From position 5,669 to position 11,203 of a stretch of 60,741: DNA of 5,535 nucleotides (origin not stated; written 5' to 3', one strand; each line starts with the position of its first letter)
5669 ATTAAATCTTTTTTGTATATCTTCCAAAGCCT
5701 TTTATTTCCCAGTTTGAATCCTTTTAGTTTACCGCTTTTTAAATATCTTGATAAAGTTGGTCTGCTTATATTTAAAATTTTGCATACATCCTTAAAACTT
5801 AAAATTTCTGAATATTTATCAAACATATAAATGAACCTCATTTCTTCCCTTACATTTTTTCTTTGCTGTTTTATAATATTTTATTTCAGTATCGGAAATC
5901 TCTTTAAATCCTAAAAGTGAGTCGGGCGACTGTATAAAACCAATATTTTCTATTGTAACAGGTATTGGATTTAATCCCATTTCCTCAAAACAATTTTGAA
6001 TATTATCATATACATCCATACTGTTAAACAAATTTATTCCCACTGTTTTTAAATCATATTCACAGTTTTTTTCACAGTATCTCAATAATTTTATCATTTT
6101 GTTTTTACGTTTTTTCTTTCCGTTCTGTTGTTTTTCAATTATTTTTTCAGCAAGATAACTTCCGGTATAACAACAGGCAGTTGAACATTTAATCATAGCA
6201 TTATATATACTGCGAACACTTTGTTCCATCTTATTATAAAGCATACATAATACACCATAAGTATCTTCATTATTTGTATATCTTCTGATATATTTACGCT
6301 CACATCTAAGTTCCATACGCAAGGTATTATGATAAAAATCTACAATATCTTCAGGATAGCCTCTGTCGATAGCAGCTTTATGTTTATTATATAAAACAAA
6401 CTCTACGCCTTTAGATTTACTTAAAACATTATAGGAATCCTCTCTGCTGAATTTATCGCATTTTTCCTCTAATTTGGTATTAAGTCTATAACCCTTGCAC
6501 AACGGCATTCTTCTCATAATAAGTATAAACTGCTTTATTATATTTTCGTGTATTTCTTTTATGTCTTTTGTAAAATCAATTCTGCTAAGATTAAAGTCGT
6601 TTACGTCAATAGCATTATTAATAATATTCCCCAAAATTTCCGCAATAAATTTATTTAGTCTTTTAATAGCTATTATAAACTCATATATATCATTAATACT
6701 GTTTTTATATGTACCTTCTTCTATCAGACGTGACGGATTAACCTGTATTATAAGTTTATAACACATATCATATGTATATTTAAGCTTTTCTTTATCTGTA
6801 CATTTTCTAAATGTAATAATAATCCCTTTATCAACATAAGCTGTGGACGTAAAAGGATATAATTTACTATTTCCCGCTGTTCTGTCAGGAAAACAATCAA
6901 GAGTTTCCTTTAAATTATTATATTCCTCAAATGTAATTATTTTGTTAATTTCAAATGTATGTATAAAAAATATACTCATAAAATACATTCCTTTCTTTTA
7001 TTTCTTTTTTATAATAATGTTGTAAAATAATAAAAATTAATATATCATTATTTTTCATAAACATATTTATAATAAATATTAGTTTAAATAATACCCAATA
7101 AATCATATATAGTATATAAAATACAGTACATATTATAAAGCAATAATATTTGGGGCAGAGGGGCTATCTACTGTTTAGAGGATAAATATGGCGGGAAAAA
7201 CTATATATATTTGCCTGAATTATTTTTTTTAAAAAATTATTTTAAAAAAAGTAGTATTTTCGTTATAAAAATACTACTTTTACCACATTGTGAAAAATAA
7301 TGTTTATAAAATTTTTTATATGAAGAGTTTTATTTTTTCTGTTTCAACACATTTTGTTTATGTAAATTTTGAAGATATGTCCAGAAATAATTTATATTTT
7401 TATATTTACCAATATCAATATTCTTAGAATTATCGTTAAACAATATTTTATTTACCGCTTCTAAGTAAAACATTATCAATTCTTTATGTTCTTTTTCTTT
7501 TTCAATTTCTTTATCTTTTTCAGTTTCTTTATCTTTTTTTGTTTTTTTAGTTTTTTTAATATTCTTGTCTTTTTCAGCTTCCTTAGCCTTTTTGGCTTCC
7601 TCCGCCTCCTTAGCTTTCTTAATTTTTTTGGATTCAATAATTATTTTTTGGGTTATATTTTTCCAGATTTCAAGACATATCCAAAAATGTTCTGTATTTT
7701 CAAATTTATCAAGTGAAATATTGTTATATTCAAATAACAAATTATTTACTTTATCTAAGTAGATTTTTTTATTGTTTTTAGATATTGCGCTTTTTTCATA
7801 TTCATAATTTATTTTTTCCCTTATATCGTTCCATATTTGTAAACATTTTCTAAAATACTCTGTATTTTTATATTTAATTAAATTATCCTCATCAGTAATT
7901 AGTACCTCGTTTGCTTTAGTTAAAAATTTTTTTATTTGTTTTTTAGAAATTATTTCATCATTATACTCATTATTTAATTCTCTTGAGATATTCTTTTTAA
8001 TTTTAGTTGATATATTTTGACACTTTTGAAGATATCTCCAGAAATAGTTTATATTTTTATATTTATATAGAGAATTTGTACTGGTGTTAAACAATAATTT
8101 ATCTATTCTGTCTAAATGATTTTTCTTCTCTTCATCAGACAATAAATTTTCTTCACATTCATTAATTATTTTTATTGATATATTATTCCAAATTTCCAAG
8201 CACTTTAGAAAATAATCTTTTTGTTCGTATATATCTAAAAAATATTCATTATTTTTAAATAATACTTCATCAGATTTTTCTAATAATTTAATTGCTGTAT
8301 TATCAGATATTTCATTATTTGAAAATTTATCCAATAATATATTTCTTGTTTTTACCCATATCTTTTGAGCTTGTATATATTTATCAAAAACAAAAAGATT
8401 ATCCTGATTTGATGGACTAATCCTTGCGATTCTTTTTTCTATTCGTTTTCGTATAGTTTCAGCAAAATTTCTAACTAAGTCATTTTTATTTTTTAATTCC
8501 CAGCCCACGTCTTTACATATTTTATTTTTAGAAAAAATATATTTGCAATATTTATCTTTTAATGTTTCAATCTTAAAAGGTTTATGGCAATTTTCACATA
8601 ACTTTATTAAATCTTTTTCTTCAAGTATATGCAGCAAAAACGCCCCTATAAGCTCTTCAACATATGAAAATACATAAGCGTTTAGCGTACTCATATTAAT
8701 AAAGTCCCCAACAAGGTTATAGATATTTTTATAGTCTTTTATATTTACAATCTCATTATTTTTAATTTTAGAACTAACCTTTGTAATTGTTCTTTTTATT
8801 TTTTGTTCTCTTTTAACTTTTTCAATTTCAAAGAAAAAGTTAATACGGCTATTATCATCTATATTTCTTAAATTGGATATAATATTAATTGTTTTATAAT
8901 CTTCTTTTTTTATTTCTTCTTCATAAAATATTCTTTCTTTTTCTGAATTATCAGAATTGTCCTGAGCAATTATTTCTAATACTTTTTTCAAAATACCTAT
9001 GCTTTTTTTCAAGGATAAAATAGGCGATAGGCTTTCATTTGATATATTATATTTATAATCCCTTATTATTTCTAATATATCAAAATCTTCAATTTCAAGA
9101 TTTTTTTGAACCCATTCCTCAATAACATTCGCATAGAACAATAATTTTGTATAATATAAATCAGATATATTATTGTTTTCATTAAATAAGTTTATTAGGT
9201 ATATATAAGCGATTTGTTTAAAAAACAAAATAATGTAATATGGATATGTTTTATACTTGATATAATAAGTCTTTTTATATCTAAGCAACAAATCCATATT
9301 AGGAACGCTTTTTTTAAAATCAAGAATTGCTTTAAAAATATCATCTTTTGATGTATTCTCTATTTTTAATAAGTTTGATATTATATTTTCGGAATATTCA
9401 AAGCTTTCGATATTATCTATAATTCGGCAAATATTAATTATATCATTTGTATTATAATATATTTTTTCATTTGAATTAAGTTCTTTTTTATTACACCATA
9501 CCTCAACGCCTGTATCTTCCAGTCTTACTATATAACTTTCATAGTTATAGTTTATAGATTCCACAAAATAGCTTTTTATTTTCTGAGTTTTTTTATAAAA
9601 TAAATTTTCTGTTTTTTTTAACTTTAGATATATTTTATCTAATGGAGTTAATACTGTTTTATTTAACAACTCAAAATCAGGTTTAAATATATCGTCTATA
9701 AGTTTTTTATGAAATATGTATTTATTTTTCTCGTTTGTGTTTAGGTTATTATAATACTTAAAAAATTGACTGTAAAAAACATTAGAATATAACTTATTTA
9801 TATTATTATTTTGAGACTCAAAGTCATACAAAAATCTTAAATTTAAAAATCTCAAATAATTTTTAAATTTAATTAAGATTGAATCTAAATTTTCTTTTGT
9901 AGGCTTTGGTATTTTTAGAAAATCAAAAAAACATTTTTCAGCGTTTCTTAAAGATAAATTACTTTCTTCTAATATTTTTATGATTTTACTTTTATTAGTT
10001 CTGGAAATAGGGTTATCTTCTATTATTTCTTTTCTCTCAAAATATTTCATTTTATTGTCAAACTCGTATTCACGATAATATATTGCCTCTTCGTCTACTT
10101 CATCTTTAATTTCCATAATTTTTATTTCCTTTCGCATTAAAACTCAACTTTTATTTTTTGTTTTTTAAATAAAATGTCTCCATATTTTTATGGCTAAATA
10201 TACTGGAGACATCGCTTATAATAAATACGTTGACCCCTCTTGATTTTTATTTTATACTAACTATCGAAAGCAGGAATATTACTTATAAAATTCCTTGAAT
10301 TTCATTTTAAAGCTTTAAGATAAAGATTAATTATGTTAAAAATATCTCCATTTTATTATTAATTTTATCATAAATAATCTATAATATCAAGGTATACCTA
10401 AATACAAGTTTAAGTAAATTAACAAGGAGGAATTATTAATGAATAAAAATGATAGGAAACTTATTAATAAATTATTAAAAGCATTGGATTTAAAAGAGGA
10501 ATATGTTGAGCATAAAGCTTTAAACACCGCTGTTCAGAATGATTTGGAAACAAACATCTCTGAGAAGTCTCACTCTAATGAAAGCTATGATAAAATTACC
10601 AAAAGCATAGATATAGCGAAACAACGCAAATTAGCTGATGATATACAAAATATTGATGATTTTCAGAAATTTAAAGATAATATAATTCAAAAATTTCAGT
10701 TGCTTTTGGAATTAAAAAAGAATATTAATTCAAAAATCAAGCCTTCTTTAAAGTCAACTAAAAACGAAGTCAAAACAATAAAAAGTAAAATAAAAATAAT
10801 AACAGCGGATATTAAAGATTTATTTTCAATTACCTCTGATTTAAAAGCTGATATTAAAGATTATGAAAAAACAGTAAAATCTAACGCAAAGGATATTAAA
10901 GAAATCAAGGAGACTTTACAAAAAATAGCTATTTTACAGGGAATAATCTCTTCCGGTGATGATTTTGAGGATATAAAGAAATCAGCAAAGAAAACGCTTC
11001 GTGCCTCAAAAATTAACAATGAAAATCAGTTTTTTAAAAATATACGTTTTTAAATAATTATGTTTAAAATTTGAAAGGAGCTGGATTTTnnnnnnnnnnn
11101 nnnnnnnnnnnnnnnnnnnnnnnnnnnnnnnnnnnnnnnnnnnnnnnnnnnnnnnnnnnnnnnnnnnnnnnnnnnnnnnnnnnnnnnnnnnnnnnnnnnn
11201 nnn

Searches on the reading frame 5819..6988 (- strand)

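Call 38: search_protein_families(library=pfam, proteins=[window:5819-6988:-], max_evalue=0.01)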
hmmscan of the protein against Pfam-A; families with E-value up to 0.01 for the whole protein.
window:5819-6988:- (389 aa): 1 family
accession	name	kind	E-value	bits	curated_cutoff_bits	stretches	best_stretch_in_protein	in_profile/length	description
PF05144.20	Phage_CRI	-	0.00042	20.5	21.7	1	123-237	105-221/232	Replication-associated protein G2P N-terminal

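Call 39: search_protein_families(library=phrogs, proteins=[window:5819-6988:-], max_evalue=0.001)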
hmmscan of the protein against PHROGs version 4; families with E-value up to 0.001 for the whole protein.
window:5819-6988:- (389 aa): 1 family
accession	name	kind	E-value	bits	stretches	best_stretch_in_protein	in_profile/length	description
phrog_702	-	DNA, RNA and nucleotide metabolism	0.00046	20.4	0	111-287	104-284/382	replication protein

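Call 57: search_protein_families(library=padloc, proteins=[window:5819-6988:-], max_evalue=0.001)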
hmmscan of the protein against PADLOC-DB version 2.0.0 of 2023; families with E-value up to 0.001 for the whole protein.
window:5819-6988:- (389 aa): 0 families

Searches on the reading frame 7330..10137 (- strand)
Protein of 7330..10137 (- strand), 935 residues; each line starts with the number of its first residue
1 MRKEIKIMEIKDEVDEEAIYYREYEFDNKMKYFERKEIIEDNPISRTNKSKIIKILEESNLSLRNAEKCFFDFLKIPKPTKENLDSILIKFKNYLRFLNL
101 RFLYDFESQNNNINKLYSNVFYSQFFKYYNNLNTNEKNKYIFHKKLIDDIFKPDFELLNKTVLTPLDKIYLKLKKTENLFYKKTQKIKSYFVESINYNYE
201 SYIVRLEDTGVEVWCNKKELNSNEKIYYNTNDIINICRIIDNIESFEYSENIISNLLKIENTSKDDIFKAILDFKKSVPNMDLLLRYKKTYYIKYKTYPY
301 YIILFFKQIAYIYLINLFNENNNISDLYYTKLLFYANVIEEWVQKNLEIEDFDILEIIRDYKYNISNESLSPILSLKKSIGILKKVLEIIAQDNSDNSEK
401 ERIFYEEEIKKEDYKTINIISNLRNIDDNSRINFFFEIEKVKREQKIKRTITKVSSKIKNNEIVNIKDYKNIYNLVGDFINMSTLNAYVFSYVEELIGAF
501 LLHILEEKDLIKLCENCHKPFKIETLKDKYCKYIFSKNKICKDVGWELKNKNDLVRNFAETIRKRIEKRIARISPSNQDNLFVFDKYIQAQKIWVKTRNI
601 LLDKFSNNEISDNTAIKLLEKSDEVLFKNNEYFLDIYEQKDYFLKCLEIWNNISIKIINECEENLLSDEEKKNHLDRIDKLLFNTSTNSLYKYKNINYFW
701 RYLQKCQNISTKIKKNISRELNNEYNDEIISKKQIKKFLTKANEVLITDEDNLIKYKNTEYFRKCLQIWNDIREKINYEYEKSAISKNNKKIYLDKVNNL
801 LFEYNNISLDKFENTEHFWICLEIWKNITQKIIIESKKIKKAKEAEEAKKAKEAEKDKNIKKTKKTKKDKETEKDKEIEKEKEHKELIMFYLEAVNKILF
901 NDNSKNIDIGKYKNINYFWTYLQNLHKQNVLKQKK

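Call 38: search_protein_families(library=pfam, proteins=[window:7330-10137:-], max_evalue=0.01)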
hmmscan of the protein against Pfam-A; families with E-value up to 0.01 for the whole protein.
window:7330-10137:- (935 aa): 0 families

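Call 39: search_protein_families(library=phrogs, proteins=[window:7330-10137:-], max_evalue=0.001)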
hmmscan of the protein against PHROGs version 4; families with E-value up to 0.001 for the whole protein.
window:7330-10137:- (935 aa): 0 families

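Call 57: search_protein_families(library=padloc, proteins=[window:7330-10137:-], max_evalue=0.001)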
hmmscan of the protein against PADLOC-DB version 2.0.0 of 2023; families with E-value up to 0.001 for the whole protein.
window:7330-10137:- (935 aa): 0 families

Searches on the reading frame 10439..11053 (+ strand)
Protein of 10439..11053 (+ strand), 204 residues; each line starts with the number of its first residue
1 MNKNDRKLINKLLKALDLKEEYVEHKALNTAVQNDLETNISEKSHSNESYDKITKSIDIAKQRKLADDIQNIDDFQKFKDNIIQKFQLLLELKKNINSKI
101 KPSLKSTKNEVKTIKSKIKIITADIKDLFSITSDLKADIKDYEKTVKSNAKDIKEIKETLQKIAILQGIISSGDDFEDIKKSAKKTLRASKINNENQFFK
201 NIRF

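Call 38: search_protein_families(library=pfam, proteins=[window:10439-11053:+], max_evalue=0.01)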
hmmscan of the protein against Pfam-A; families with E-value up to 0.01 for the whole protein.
window:10439-11053:+ (204 aa): 2 families
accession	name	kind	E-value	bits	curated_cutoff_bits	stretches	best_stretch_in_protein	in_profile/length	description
PF06103.16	DUF948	-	0.0047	17.5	37.2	1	99-163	23-87/89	Bacterial protein of unknown function (DUF948)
PF18929.5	DUF5678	-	0.0073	16.5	23.2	0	163-186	11-35/49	Family of unknown function (DUF5678)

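Call 39: search_protein_families(library=phrogs, proteins=[window:10439-11053:+], max_evalue=0.001)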
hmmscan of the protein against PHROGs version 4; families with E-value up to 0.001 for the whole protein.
window:10439-11053:+ (204 aa): 0 families

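Call 57: search_protein_families(library=padloc, proteins=[window:10439-11053:+], max_evalue=0.001)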
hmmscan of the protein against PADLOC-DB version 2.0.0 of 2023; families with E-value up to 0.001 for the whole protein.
window:10439-11053:+ (204 aa): 0 families
